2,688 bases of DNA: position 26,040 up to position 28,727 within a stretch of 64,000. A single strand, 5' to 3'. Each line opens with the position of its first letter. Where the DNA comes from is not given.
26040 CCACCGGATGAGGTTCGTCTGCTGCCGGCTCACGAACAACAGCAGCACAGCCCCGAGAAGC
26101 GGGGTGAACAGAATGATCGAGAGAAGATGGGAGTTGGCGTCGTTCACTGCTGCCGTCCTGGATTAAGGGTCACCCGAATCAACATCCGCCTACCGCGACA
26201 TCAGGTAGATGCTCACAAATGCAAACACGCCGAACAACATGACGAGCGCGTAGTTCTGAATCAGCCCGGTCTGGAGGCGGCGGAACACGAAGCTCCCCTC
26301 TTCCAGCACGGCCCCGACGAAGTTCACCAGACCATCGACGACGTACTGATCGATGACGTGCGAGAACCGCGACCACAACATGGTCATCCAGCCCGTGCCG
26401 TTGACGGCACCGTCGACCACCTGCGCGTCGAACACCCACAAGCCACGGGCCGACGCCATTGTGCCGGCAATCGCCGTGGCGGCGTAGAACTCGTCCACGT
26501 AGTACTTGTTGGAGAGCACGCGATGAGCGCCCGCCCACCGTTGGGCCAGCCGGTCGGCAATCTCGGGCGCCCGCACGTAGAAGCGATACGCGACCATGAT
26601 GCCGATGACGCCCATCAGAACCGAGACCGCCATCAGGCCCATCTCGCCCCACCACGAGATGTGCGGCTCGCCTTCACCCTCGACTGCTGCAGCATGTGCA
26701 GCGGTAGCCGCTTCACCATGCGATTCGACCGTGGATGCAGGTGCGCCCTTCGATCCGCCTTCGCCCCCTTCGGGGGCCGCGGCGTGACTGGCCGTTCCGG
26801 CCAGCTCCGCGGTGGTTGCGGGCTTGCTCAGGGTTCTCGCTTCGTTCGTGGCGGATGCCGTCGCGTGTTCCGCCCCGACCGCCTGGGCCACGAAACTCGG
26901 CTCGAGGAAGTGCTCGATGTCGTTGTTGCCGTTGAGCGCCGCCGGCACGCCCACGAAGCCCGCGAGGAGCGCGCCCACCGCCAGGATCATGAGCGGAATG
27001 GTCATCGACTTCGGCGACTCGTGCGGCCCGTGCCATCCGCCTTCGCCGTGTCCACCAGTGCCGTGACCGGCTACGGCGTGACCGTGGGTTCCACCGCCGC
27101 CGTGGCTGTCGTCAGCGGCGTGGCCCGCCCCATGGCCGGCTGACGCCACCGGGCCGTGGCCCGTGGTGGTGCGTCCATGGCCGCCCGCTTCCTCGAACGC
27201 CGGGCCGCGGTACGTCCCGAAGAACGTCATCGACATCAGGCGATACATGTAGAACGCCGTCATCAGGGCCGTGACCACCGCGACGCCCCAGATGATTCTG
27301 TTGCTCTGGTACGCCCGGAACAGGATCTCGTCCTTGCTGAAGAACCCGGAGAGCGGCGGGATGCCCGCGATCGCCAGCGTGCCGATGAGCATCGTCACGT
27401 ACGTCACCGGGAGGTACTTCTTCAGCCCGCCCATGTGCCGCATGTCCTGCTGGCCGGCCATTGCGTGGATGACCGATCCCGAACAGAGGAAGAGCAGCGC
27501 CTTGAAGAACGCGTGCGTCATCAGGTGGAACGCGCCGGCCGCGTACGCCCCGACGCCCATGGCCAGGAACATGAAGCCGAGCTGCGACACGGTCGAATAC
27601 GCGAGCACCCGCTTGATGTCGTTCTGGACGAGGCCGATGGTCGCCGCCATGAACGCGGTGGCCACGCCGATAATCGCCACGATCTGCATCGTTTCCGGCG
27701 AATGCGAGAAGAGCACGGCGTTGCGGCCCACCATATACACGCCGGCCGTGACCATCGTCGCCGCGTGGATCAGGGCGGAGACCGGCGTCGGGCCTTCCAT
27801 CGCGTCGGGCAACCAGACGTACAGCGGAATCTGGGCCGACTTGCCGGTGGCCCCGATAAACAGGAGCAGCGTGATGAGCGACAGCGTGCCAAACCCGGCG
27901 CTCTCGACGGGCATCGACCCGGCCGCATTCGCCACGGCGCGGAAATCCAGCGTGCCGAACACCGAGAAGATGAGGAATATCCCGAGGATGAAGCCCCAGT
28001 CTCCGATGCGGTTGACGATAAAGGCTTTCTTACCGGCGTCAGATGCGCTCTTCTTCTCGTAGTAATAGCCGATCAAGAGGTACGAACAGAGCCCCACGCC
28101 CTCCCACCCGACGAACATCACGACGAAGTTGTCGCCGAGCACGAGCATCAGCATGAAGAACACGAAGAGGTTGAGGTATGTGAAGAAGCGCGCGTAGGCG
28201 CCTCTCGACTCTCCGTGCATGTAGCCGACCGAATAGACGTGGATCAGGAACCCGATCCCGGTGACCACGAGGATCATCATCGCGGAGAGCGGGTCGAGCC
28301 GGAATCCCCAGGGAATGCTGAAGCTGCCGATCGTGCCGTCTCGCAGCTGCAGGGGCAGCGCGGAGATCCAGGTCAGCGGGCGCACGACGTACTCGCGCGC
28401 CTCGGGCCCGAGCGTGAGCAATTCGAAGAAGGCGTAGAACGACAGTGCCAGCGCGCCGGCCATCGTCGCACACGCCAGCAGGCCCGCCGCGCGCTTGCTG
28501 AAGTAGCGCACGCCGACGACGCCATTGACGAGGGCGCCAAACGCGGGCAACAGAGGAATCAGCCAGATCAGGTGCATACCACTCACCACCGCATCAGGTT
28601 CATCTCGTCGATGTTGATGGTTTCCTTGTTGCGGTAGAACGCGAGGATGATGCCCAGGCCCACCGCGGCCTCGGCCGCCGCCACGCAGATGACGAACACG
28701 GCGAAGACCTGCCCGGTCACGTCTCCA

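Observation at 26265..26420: NuoL lateral helix appears lengthened by a 26-residue tandem duplication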

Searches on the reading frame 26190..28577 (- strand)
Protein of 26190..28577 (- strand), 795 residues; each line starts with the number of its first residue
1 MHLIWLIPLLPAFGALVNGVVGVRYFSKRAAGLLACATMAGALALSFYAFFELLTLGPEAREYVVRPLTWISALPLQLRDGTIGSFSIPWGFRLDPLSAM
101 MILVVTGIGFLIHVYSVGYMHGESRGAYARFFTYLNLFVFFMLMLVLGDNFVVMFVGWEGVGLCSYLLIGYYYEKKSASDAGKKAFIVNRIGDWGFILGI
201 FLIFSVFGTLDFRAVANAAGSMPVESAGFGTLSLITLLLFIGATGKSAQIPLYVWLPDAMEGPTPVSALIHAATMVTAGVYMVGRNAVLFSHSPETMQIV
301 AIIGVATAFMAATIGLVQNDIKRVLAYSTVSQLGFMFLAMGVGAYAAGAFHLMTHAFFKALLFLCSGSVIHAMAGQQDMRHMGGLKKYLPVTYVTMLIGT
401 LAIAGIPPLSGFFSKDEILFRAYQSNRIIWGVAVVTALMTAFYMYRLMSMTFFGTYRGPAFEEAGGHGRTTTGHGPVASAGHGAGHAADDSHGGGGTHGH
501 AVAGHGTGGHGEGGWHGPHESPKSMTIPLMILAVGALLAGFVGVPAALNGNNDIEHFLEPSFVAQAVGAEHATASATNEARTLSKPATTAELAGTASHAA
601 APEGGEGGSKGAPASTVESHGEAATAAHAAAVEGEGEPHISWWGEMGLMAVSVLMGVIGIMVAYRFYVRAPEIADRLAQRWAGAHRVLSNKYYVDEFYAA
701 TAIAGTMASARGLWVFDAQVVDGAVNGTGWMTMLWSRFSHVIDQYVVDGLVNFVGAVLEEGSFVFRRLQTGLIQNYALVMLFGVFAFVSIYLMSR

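Call 6: search_solved_structures(query=window:26190-28577:-, show_alignments=3, max_evalue=1e-30)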
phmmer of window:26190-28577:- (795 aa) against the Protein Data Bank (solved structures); distinct sequences matched with E-value up to 1e-30: 44.
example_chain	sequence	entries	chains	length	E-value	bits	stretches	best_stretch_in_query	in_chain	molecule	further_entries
6hum_F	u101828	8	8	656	2e-135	456.3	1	4-465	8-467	NADH dehydrogenase subunit 5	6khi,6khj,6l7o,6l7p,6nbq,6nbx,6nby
8qby_L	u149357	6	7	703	7.3e-133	447.8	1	83-459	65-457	NADH dehydrogenase subunit L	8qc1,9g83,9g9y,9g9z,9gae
4he8_L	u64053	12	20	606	2.7e-119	402.9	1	87-458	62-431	NADH-quinone oxidoreductase subunit 12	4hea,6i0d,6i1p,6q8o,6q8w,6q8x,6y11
7a23_a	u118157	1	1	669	4.5e-119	402.2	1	6-453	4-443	Nad5m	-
7ar7_L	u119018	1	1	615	4.7e-119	402.1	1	6-453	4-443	NADH-ubiquinone oxidoreductase chain 5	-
7aqq_L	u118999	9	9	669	8.5e-119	401.3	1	6-453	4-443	NADH-ubiquinone oxidoreductase chain 5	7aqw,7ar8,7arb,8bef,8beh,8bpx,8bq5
8e9g_L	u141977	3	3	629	4.4e-116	392.3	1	4-459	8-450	NADH-quinone oxidoreductase, L subunit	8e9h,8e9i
8e73_5M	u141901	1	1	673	4.8e-115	388.9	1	6-453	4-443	Nad5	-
7eu3_F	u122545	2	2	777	1e-109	371.3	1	84-457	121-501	NAD(P)H-quinone oxidoreductase subunit F | NADH-plastoquinone oxidoreductase subunit 5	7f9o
7z7r_L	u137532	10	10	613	5.3e-109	368.9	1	82-456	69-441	NADH dehydrogenase subunit L | NADH-quinone oxidoreductase subunit L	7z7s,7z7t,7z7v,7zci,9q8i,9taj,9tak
3rko_L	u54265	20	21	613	5.3e-109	368.9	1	82-456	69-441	NADH-QUINONE OXIDOREDUCTASE SUBUNIT L | Proton-translocating NADH-quinone oxidoreductase, chain L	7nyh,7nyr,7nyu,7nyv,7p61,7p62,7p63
7wff_F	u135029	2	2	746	9.8e-105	354.8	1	5-455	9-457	NAD(P)H-quinone oxidoreductase subunit 5, chloroplastic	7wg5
9grx_F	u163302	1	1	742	1.1e-104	354.6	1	5-455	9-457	NAD(P)H-quinone oxidoreductase subunit 5, chloroplastic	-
7zm7_5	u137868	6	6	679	7.4e-98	332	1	7-460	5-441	NADH-ubiquinone oxidoreductase chain 5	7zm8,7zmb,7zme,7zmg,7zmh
6gcs_5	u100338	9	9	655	1.6e-87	297.9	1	85-455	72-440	ND5 SUBUNIT (NU5M) | Subunit NU5M of NADH:Ubiquinone Oxidoreductase (Complex I) | NADH-ubiquinone oxidoreductase chain 5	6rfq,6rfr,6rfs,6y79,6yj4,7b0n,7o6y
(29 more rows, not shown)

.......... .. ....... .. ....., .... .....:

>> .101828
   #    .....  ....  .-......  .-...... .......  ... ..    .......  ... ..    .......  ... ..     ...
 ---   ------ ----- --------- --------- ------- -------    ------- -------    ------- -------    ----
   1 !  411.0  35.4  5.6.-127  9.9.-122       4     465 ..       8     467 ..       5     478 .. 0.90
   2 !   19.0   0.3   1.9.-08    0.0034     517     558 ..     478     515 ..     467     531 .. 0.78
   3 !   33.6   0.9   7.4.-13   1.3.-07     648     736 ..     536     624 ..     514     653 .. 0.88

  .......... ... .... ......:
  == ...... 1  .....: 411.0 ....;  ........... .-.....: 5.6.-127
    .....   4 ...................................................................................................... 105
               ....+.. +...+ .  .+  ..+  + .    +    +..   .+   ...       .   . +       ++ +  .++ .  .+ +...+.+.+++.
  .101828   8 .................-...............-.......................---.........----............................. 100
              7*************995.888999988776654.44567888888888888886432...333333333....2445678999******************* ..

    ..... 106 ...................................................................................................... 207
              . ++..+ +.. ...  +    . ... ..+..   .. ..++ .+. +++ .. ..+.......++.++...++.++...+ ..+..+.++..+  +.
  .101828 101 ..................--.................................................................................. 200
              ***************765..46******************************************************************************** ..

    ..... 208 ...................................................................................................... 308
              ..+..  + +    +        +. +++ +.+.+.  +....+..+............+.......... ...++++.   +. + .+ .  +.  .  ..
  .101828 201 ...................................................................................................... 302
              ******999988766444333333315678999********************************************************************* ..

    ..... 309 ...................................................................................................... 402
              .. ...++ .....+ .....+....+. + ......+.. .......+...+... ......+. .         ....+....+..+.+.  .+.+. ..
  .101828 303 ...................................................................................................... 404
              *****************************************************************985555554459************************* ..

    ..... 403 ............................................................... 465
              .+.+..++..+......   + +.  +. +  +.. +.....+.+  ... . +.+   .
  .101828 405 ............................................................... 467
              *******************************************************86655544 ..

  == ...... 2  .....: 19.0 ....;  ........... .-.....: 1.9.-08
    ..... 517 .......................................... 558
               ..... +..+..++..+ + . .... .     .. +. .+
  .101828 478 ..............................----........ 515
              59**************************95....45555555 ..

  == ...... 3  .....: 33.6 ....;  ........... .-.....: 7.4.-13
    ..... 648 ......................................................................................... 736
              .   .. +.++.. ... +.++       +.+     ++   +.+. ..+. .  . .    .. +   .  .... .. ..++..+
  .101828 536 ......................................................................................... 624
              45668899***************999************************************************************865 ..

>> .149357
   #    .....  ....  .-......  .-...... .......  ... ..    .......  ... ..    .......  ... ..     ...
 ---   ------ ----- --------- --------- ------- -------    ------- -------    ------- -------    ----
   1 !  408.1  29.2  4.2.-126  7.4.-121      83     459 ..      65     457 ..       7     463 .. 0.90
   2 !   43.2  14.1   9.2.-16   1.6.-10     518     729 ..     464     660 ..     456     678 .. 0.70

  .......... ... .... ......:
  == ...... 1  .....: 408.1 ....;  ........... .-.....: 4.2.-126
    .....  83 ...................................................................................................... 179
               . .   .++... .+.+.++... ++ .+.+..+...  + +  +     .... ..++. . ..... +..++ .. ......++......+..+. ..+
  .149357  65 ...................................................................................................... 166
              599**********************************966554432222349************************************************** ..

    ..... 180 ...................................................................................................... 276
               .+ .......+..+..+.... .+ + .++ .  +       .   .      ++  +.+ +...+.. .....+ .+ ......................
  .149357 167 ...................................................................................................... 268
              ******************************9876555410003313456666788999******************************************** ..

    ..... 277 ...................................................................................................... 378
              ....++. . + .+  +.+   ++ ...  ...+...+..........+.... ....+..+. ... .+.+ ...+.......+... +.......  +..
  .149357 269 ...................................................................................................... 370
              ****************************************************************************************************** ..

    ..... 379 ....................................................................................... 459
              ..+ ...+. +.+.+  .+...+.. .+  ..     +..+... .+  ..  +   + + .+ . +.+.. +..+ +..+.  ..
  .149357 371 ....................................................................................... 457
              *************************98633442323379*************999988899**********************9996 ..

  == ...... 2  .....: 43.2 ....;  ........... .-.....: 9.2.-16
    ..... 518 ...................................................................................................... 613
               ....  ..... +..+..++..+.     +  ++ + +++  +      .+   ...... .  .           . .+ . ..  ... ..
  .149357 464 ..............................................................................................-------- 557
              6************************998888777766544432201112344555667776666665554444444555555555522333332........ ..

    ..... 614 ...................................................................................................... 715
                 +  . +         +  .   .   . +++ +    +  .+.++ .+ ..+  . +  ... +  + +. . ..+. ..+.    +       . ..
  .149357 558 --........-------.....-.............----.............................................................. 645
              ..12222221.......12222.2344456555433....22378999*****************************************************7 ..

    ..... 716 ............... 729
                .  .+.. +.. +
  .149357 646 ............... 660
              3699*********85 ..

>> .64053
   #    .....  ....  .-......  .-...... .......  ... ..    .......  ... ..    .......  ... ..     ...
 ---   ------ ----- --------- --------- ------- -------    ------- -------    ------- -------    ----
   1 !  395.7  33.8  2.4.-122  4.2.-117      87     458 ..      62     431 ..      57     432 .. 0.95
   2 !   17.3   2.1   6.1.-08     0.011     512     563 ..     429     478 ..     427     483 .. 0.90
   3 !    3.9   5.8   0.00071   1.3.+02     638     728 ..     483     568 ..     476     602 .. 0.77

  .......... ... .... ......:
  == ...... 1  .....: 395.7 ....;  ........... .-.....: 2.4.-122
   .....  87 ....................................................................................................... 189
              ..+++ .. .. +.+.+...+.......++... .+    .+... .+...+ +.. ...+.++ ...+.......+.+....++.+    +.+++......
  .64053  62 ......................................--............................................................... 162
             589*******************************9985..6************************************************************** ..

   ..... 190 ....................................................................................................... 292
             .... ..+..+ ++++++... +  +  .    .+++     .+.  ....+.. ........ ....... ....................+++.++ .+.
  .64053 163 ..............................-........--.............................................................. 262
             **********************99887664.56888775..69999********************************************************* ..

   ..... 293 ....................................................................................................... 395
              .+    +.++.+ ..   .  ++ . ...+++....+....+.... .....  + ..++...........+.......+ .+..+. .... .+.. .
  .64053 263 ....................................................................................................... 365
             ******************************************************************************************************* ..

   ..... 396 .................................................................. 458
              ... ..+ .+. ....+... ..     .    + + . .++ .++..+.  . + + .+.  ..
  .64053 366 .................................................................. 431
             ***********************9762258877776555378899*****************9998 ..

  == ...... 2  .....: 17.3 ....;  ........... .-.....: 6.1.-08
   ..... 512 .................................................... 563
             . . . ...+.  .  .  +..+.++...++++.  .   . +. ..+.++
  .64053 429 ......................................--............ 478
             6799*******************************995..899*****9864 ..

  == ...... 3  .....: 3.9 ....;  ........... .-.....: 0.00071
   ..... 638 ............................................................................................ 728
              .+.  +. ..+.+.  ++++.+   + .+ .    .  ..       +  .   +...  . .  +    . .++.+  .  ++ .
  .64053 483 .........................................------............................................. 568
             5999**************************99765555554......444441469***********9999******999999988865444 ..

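Call 13: find_related_loci(query=window:26190-28577:-, collection=genome_contigs, flank=10000)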
Query window:26190-28577:- (795 aa) in genome_contigs; peptide patterns used: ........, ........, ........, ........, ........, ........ (x = any residue, [..] = any of these).
212 stretches matched a pattern; 178 encode a relative of the query (tblastn E <= 1e-3); the best 80 are kept; 79 distinct loci.
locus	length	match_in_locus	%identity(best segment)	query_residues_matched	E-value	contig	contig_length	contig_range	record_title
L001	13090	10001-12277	75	1-795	0e+0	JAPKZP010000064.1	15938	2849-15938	MAG: Acidobacteria bacterium isolate LacPavin_0419_WC70S_MAG_67_7 LacPavin_0419_WC70S_scaffold_915459, whole genome shot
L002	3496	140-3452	75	1-795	0e+0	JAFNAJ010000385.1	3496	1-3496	MAG: Acidobacteria bacterium isolate CTSoil_015 scaffold_29011, whole genome shotgun sequence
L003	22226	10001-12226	73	1-795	0e+0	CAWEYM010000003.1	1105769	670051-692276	MAG: uncultured Acidobacteriota bacterium isolate MFD05942.bin.1.97 genome assembly, contig: contig_20491, whole genome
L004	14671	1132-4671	74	1-795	0e+0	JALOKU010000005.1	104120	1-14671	MAG: Vicinamibacterales bacterium isolate Prado007 scaffold_63, whole genome shotgun sequence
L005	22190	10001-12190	70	1-795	0e+0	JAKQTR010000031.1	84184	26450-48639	MAG: Acidobacteriota bacterium isolate USST_maxbin.036 k141_352069, whole genome shotgun sequence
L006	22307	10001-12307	68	1-792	0e+0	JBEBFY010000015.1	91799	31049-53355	MAG: Vicinamibacterales bacterium isolate ASF_8 NODE_78_length_91799_cov_23.113501, whole genome shotgun sequence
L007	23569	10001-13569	67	1-793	0e+0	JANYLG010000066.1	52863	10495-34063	MAG: Acidobacteria bacterium isolate GL140_5_metabinner_95 GL140_5_k141_1993552, whole genome shotgun sequence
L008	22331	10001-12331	65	1-795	0e+0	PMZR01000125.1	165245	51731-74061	MAG: Acidobacteria bacterium isolate fen_186 73.20110800_E3D.77_contig_2223, whole genome shotgun sequence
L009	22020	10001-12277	65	1-795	0e+0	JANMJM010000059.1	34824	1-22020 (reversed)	MAG: Vicinamibacteria bacterium isolate OTE_64_metabat_411 OTE_64_k141_2572024, whole genome shotgun sequence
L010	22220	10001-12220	65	1-793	0e+0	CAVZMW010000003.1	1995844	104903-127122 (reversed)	MAG: uncultured Acidobacteriota bacterium isolate MFD01872.bin.1.18 genome assembly, contig: contig_36327, whole genome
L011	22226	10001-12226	63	1-795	0e+0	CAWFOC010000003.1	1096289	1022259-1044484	MAG: uncultured Acidobacteriota bacterium isolate MFD06229.bin.2.236 genome assembly, contig: contig_15348, whole genome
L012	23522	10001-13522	63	1-793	0e+0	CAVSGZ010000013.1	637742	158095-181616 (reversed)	MAG: uncultured Acidobacteriota bacterium isolate MFD01476.bin.1.216 genome assembly, contig: contig_82305, whole genome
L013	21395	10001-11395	88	1-465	0e+0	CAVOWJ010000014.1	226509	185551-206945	MAG: uncultured Acidobacteriota bacterium isolate MFD00032.bin.3.97 genome assembly, contig: contig_91695, whole genome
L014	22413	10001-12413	82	1-795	0e+0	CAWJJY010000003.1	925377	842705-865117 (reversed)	MAG: uncultured Acidobacteriota bacterium isolate MFD05942.bin.1.17 genome assembly, contig: contig_23401, whole genome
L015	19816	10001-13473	54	1-792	0e+0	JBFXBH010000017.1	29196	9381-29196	MAG: Vicinamibacterales bacterium isolate CA_2019_TPBS_41 NODE_8032_length_29196_cov_10.343940_TPBS, whole genome shotgu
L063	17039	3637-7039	47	4-792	0e+0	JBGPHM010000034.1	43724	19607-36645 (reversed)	MAG: Terriglobia bacterium isolate OBJ_0618_7090110_358 k141_4871511_length_43724_cov_43.0952, whole genome shotgun sequ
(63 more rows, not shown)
